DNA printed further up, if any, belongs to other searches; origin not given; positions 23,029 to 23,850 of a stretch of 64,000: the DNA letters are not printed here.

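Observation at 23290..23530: Virion protein with SLT-like motif carrying Asp in place of the catalytic Glu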

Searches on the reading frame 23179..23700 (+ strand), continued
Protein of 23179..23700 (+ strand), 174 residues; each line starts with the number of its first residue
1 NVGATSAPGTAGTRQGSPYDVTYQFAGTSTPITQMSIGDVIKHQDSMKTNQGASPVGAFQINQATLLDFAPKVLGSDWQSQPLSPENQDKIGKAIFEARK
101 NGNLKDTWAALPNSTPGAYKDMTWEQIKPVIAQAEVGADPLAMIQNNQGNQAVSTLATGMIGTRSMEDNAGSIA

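Call 66: search_protein_families(library=pfam, proteins=[P0156, P0157, P0160, P0162, P0163, P0159, P0158], max_evalue=10)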
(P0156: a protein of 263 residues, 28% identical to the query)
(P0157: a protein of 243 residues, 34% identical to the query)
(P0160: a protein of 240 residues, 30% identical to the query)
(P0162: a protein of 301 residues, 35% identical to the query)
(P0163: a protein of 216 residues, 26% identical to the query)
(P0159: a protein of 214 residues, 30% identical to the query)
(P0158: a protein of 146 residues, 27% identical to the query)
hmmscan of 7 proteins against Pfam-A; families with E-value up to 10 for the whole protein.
P0156 (263 aa): 0 families

P0157 (243 aa): 1 family
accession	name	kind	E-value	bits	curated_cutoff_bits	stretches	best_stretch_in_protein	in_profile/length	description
PF06737.19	Transglycosylas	-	0.017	16.2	27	1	138-185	27-74/77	Transglycosylase-like domain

P0160 (240 aa): 0 families

P0162 (301 aa): 2 families
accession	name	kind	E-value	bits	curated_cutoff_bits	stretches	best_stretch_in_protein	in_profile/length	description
PF21414.2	SMK_beta_su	-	0.016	16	27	1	190-254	12-78/90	Salt-mediated killer protoxin 1, beta subunit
PF05531.17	NPV_P10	-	0.17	12.8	29.8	1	160-196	7-43/75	Nucleopolyhedrovirus P10 protein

P0163 (216 aa): 1 family
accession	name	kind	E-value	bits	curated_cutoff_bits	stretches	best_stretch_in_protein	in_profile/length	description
PF11082.13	DUF2880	-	0.23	12.2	25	1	38-98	21-78/79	Protein of unknown function (DUF2880)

P0159 (214 aa): 0 families

P0158 (146 aa): 2 families
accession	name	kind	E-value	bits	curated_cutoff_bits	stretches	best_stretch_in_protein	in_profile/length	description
PF06737.19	Transglycosylas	-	0.078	14.1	27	1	21-69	26-74/77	Transglycosylase-like domain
PF02789.23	Peptidase_M17_N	-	0.21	12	23.4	1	34-63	52-81/129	Cytosol aminopeptidase family, N-terminal domain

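Call 71: find_encoding_contigs(protein=P0160, flank=8000, max_places=2)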
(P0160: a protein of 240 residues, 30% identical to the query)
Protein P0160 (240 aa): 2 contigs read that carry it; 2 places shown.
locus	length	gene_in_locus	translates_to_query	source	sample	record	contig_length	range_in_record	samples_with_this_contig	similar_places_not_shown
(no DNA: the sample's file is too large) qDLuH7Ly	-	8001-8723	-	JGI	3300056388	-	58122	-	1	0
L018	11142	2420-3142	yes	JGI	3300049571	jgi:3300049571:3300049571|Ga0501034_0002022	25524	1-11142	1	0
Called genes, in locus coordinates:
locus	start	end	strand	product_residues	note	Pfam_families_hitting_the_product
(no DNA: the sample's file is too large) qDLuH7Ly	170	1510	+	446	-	PF00589:Phage_integrase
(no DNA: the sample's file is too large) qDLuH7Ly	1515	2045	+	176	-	-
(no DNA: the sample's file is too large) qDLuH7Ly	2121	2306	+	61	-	PF12728:HTH_17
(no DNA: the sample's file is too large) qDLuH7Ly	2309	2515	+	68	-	-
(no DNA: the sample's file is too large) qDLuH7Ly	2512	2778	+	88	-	-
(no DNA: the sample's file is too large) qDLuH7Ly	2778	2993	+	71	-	-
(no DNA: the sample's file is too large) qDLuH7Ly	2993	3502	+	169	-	-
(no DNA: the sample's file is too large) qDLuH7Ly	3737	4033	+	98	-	PF19551:DUF6074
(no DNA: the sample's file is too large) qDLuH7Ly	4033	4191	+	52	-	-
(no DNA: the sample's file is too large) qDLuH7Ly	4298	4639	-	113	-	PF06169:DUF982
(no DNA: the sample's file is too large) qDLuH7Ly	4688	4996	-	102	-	PF06169:DUF982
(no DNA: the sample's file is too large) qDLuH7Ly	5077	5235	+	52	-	-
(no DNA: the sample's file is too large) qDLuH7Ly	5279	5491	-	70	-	-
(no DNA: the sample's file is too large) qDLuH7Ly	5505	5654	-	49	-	-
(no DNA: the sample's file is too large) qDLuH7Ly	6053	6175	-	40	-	-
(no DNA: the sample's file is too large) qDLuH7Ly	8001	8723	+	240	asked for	-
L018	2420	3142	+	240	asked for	-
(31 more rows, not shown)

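Call 72: find_encoding_contigs(protein=P0162, flank=8000, max_places=2)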
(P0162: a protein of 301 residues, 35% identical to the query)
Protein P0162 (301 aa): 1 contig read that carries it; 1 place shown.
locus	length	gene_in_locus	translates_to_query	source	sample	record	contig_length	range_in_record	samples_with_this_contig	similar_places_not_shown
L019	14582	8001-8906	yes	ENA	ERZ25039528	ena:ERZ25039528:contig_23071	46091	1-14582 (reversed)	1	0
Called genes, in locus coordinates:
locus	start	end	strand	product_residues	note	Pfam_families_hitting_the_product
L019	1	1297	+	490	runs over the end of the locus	PF18906:Phage_tube_2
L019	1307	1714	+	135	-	PF27119:Phage_YdaY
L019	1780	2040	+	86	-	PF23812:Phage_TAC_18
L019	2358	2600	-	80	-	PF07798:CCDC90-like (faint)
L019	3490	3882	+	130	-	-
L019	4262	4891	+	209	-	-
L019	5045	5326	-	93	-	PF21716:dnstrm_HI1420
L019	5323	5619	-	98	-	PF05973:Gp49 (weak)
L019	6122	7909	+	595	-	PF06791:TMP_2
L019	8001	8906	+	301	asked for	-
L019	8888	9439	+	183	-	-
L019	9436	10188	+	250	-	-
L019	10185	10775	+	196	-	-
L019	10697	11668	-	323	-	-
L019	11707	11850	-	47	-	-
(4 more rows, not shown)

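Call 73: predict_structure(alignment_id=A3)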
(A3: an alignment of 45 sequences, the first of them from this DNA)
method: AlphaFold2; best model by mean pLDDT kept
length: 143 residues; sequences in the alignment: 45
mean_pLDDT: 85.3   pTM: 0.79
mean pLDDT of the five models: 85.3, 85.4, 81.4, 80.7, 80.2
residues with pLDDT >= 90: 87; 70-90: 27; 50-70: 22; < 50: 7
segments of 3 or more residues with pLDDT < 50: 7-11
pLDDT, mean of each block of 10 residues (from residue 1): 50 67 70 94 80 90 97 98 97 98 95 98 95 75 52
secondary structure, 60 per line:
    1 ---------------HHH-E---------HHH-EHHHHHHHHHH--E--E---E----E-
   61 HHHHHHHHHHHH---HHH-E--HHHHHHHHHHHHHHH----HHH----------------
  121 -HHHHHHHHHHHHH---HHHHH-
elements in order: H35-44 H61-72 H83-97 H122-134 H138-142

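Call 76: fold_search(model_id=the predicted structure, library=pdb)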
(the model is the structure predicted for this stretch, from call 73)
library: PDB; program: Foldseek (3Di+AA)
matches with E <= 10: 22; with E <= 0.001: 0
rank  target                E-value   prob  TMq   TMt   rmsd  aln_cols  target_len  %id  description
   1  8bbu_B                1.7e+00  0.10  0.30  0.34   9.0       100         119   13  Crystal structure of medical leech destabilase (high salt) (released 2023-02-08)
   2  5m30_A                2.2e+00  0.05  0.24  0.15  12.5       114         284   12  Structure of TssK from T6SS EAEC in complex with nanobody nb18 (released 2017-06-21)
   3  8bbw                  2.9e+00  0.07  0.29  0.34   9.7       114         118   15  Crystal structure of medical leech destabilase (low salt) (released 2023-02-08)
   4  7o0y_C                3.1e+00  0.12  0.23  0.13   4.4        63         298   11  ABC transporter NosDFY, nucleotide-free in GDN (released 2022-04-13)
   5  8dwu_A                3.3e+00  0.01  0.15  0.11  15.0       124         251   14  SPOP W22R Form 1 (released 2023-01-18)
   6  3fhm_C                3.5e+00  0.15  0.25  0.27   6.8        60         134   17  Crystal structure of the CBS-domain containing protein ATU1752 from Agrobacterium tumefaciens (released 2009-01-13)
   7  4ex9                  3.5e+00  0.02  0.20  0.12  16.2       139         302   10  Crystal structure of the prealnumycin C-glycosynthase AlnA in complex with ribulose 5-phosphate (released 2013-01-16)
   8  8snb_6Q               3.7e+00  0.02  0.17  0.13  14.6       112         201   11  atomic model of sea urchin sperm doublet microtubule (48-nm periodicity) (released 2023-06-28)
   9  1bl9_A                3.7e+00  0.01  0.15  0.06  14.6       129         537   15  CONFORMATIONAL CHANGES OCCURRING UPON REDUCTION IN NITRITE REDUCTASE FROM PSEUDOMONAS AERUGINOSA (released 1999-04-27)
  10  4yer_A                5.5e+00  0.07  0.24  0.13   6.2        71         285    6  Crystal structure of an ABC transporter ATP-binding protein (TM_1403) from Thermotoga maritima MSB8 at 2.35 A resoluti (released 2015-03-11)
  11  9kp1_B                6.6e+00  0.01  0.17  0.11  10.3       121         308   10  Heterodimer of heptaprenyl diphosphate synthase from B. subtilis (released 2025-11-26)
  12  8dwu_C                6.6e+00  0.01  0.15  0.08  13.6       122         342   14  SPOP W22R Form 1 (released 2023-01-18)
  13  2e8g_A                7.0e+00  0.02  0.20  0.15  11.4       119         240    9  The structure of protein from P. horikoshii at 1.7 angstrom resolution (released 2008-01-22)
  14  3tag_A                7.5e+00  0.01  0.10  0.03  11.8        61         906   18  5-fluorocytosine paired with dAMP in RB69 gp43 (released 2011-11-09)
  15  8rri_A2               8.5e+00  0.01  0.10  0.12  10.5        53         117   17  Human mitochondrial ribosome in complex with antibiotic tigecycline (released 2025-03-12)
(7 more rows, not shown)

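Call 83: fold_search(model_id=the predicted structure, library=viral)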
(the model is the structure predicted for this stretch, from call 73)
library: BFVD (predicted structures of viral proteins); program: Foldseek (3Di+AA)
matches with E <= 10: 76; with E <= 0.001: 7
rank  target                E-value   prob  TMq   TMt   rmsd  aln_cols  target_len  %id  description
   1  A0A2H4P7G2            3.5e-16  1.00  0.83  0.18   5.6       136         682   65  Putative structural protein [Pseudomonas phage inbricus]
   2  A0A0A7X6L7            4.3e-10  1.00  0.53  0.86   2.1        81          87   95  Structural protein [Escherichia phage Bp4]
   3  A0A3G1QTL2            6.7e-07  1.00  0.66  0.16   5.1       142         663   25  Putative structural protein [Erwinia phage phiEaP8]
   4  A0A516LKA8            8.6e-07  1.00  0.67  0.16   6.0       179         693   27  (no name in the UniProt tables at hand)
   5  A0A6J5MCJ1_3          3.3e-04  1.00  0.52  0.08   6.5       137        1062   26  Uncharacterized protein [uncultured Caudovirales phage]
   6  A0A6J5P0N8            4.3e-04  1.00  0.54  0.14   6.9       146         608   23  Peptidase M15B [uncultured Caudovirales phage]
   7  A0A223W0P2            6.3e-04  1.00  0.59  0.11   8.2       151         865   25  Gp5/Type VI secretion system Vgr protein OB-fold domain-containing protein [Agrobacterium phage Atu_ph07]
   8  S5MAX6                1.3e-03  1.00  0.57  0.17   6.2       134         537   25  Baseplate hub [Sinorhizobium phage phiM12]
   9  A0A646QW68            6.6e-03  1.00  0.51  0.42   7.2       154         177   16  Uncharacterized protein [Roseobacter phage CRP-4]
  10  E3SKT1                6.6e-03  0.97  0.45  0.13  11.7       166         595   19  Putative transmembrane protein [Synechococcus phage S-SSM7]
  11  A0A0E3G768            1.2e-02  0.95  0.45  0.09   9.5       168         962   22  Uncharacterized protein [Synechococcus phage ACG-2014d]
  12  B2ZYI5                1.9e-02  0.96  0.46  0.17   9.3       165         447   15  Uncharacterized protein [Ralstonia phage phiRSL1]
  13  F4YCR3                2.1e-02  0.97  0.46  0.35   8.2       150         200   17  (no name in the UniProt tables at hand)
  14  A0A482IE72            2.5e-02  0.93  0.46  0.33   9.9       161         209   16  (no name in the UniProt tables at hand)
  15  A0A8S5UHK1            2.8e-02  0.99  0.41  0.13   5.3        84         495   20  Uncharacterized protein [Myoviridae sp. ctu2j3]
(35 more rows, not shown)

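Call 102: search_protein_families(library=pfam, proteins=[P0129, P0093, P0132, P0025, P0034, P0039, P0137, P0041], max_evalue=0.01)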
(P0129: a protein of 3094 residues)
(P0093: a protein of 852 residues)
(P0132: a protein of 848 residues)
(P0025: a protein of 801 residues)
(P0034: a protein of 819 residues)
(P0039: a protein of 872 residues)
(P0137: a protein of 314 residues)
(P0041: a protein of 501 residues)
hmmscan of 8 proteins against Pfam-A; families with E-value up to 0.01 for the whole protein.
P0129 (3094 aa): 2 families
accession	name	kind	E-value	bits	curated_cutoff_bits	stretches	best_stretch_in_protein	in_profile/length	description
PF18838.6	LPD23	-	6.8e-12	45.4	27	1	1707-1762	2-57/58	Large polyvalent protein associated domain 23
PF20573.4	DUF6782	-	3e-06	27.1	27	1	1784-1847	46-110/241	Putative metallopeptidase family (DUF6782)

P0093 (852 aa): 0 families

P0132 (848 aa): 0 families

P0025 (801 aa): 0 families

P0034 (819 aa): 0 families

P0039 (872 aa): 1 family
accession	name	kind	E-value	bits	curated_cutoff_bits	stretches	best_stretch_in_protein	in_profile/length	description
PF00565.23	SNase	-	2.1e-20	73.6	21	1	754-857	3-107/107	Staphylococcal nuclease homologue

P0137 (314 aa): 0 families

P0041 (501 aa): 0 families

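Call 108: search_protein_families(library=phrogs, proteins=[window:23179-23625:+, P0024, P0160, P0162, P0156], max_evalue=0.01)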
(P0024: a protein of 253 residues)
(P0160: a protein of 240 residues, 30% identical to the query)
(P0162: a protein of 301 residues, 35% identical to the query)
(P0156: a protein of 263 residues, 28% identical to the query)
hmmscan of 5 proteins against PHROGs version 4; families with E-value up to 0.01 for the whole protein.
window:23179-23625:+ (149 aa): 1 family
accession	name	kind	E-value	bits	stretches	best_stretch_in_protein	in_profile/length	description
phrog_6126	-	head and packaging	5.5e-82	277.4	1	3-148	267-415/667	virion structural protein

P0024 (253 aa): 3 families
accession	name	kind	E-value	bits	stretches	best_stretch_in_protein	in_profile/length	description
phrog_6126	-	head and packaging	3.4e-31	109.5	1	15-167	285-432/667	virion structural protein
phrog_90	-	lysis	5.6e-06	25.3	1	6-101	674-751/1168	endolysin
phrog_6090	-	tail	0.007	15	1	58-194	1511-1650/1853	tail length tape measure protein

P0160 (240 aa): 3 families
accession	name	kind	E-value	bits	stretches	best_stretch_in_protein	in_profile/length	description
phrog_14527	-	unknown function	2.2e-14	54.1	1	15-110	182-276/673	-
phrog_90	-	lysis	3.8e-05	22.6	1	49-116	692-760/1168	endolysin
phrog_30077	-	unknown function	4.1e-05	23.6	1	36-111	485-548/674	-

P0162 (301 aa): 1 family
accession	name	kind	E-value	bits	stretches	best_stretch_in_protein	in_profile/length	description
phrog_6126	-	head and packaging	4.8e-07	29.7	1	22-79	277-334/667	virion structural protein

P0156 (263 aa): 1 family
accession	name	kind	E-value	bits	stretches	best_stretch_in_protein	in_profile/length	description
phrog_6126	-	head and packaging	3.5e-07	30.1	1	54-186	220-341/667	virion structural protein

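Call 109: search_protein_families(library=ncbifam, proteins=[P0160, P0162], max_evalue=1)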
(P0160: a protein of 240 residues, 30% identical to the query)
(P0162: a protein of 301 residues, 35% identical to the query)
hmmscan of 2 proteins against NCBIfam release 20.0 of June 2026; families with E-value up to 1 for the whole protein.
P0160 (240 aa): 0 families

P0162 (301 aa): 0 families
